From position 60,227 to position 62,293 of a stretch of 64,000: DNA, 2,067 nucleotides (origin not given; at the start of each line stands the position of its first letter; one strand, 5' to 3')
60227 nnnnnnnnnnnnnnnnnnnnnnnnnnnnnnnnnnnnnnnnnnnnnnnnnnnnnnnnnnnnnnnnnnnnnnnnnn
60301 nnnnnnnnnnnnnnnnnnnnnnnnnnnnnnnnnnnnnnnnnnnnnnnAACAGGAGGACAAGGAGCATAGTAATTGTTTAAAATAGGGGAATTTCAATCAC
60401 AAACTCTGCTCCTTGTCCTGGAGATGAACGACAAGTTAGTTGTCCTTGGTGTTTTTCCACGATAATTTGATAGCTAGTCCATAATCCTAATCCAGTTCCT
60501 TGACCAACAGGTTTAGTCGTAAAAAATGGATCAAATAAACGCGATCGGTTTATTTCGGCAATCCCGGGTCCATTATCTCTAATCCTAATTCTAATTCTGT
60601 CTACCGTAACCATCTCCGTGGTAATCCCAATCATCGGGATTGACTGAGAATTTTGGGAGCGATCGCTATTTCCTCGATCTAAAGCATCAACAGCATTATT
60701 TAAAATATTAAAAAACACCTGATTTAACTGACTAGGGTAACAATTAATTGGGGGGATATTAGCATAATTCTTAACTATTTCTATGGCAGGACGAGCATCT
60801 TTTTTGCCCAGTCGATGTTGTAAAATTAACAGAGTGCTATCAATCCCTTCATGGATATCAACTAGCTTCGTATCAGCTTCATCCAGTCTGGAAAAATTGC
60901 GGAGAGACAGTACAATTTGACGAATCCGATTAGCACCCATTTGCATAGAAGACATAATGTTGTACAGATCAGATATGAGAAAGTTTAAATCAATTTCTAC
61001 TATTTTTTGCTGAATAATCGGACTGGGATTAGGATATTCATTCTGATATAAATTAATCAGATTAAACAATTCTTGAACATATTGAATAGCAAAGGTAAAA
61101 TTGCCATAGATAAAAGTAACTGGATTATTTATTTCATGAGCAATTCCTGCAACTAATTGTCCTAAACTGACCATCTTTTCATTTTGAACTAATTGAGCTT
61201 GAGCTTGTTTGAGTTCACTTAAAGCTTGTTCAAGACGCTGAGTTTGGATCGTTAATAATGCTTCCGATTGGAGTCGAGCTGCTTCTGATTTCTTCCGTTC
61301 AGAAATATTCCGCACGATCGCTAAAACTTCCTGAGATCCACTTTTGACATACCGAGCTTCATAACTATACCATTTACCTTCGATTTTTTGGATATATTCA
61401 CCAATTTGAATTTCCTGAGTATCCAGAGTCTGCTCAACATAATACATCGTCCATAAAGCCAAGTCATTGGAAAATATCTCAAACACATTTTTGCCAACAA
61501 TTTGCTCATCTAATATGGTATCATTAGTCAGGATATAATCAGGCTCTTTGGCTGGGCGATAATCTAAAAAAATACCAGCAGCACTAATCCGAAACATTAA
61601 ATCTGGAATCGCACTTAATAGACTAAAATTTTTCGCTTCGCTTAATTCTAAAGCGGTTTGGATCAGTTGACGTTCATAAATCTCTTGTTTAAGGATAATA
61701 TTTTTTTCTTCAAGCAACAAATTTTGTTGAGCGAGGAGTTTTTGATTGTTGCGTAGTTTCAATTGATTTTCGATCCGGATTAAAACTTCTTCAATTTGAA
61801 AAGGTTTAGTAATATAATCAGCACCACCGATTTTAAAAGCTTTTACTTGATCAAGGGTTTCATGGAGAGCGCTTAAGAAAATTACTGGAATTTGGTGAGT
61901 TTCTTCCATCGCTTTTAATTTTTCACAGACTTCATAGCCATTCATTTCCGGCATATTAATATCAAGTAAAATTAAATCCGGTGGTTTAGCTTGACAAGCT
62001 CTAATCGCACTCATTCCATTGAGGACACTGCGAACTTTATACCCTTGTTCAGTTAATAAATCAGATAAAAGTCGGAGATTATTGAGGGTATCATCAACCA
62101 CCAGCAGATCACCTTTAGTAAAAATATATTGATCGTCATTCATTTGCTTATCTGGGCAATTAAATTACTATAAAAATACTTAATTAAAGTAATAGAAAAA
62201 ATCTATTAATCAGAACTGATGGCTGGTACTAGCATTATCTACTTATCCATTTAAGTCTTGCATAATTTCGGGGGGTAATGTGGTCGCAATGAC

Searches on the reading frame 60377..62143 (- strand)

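Call 57: search_protein_families(library=ncbifam, proteins=[window:60377-62143:-], max_evalue=0.00001)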
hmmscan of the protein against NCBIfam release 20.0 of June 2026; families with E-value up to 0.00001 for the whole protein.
window:60377-62143:- (588 aa): 135 families (the best 25 are shown)
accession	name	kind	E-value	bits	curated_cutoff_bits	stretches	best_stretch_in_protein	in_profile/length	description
NF038348.1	T2SS_HK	subfamily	1.4e-62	212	450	1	241-587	249-573/574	histidine kinase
NF052574.1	HisKinEspCMyxo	equivalog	2.5e-50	171.5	1200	2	395-586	458-636/785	serine histidine kinase EspC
NF008468.0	PRK11360.1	equivalog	2.6e-42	145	646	2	400-587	437-608/616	two-component system sensor histidine kinase AtoS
NF052573.1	HisKinEspAMyxo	equivalog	8.3e-40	136.5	1400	1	297-584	354-608/755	serine histidine kinase EspA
NF046026.1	HisKinCckACaul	equivalog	1.6e-35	122.4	1000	1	394-586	338-531/678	cell cycle histidine kinase CckA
NF046020.1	HisKinCckABruc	equivalog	1.8e-35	122.1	1000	1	400-586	522-706/868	cell cycle histidine kinase CckA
NF047466.1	hybrid_RR_LvrB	exception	3e-34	118.8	500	1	396-587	190-376/377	hybrid histidine kinase/response regulator LvrB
NF008318.0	PRK11107.1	equivalog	9.6e-34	116.6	890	2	13-150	670-809/920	two-component sensor histidine kinase BarA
NF007135.0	PRK09581.1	equivalog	1.1e-32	113.5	474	1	12-137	4-129/457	PleD family two-component system response regulator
NF010411.0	PRK13837.1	equivalog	1.1e-32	112.9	647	1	403-587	495-675/828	two-component system VirA-like sensor kinase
TIGR02956.1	TMAO_torS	equivalog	1.8e-31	109.1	676.5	2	426-587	535-682/967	TMAO reductase system sensor histidine kinase/response regulator TorS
NF011874.0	PRK15347.1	equivalog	1.2e-30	106.4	852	2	13-157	693-844/921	two component system sensor kinase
NF007688.0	PRK10364.1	equivalog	2.8e-29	102.2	479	2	399-587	281-451/460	two-component system sensor histidine kinase ZraS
NF010076.0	PRK13557.1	subfamily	1.6e-28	99.4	631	1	398-586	207-393/540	histidine kinase famiy protein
NF008099.0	PRK10841.1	equivalog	2.1e-28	98.6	920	2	13-119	827-931/949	two-component system sensor histidine kinase RcsC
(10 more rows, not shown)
